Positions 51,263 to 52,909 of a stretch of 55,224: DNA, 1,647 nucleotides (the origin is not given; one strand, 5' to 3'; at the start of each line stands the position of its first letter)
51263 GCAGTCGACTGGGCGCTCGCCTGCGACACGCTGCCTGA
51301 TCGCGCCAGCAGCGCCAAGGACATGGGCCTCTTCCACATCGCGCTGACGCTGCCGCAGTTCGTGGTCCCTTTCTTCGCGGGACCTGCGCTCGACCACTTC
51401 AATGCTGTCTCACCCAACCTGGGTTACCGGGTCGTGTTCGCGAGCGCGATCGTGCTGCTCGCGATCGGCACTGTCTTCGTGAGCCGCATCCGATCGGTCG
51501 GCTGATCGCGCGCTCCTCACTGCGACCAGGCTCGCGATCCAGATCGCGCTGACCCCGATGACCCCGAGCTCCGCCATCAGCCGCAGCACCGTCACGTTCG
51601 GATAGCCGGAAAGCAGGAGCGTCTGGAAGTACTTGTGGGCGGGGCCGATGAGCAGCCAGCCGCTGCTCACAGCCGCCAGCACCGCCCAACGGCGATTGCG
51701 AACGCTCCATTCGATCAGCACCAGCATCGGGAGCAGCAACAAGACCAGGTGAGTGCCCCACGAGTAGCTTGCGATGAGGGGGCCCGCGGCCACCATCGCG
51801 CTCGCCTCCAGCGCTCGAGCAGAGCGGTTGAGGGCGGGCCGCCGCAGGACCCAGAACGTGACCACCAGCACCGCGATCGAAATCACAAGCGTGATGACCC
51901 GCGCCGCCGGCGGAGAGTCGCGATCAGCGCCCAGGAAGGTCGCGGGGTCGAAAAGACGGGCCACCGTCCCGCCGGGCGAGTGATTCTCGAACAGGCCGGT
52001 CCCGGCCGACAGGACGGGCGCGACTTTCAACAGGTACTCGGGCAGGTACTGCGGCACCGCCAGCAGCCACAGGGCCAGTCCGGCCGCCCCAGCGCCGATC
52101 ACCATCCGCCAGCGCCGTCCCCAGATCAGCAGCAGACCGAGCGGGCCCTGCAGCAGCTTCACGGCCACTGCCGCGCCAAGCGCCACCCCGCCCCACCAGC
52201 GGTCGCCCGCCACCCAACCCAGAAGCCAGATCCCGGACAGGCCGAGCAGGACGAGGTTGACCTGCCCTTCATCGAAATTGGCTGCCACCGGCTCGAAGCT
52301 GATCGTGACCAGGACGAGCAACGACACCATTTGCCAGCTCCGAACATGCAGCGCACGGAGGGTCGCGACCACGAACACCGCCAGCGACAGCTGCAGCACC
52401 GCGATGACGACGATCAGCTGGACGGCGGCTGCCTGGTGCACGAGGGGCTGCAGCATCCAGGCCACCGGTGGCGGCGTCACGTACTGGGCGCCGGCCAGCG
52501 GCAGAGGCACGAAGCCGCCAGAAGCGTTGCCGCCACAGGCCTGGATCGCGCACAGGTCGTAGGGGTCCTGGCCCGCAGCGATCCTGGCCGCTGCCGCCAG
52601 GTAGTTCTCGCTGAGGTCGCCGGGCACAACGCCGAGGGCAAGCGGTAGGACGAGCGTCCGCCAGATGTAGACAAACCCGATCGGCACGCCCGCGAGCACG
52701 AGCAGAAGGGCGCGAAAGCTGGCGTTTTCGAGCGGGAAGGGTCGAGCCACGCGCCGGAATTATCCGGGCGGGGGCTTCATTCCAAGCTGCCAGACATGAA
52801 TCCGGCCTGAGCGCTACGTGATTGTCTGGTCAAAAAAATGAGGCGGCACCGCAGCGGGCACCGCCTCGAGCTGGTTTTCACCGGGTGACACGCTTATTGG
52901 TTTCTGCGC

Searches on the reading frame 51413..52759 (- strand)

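Call 40: search_protein_families(library=pfam, proteins=[window:51413-52759:-], max_evalue=0.00001)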
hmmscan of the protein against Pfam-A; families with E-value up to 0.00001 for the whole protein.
window:51413-52759:- (449 aa): 1 family
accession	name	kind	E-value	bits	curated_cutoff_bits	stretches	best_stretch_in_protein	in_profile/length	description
PF09594.16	GT87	-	9.8e-19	68.5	25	1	95-323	3-231/237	Glycosyltransferase family 87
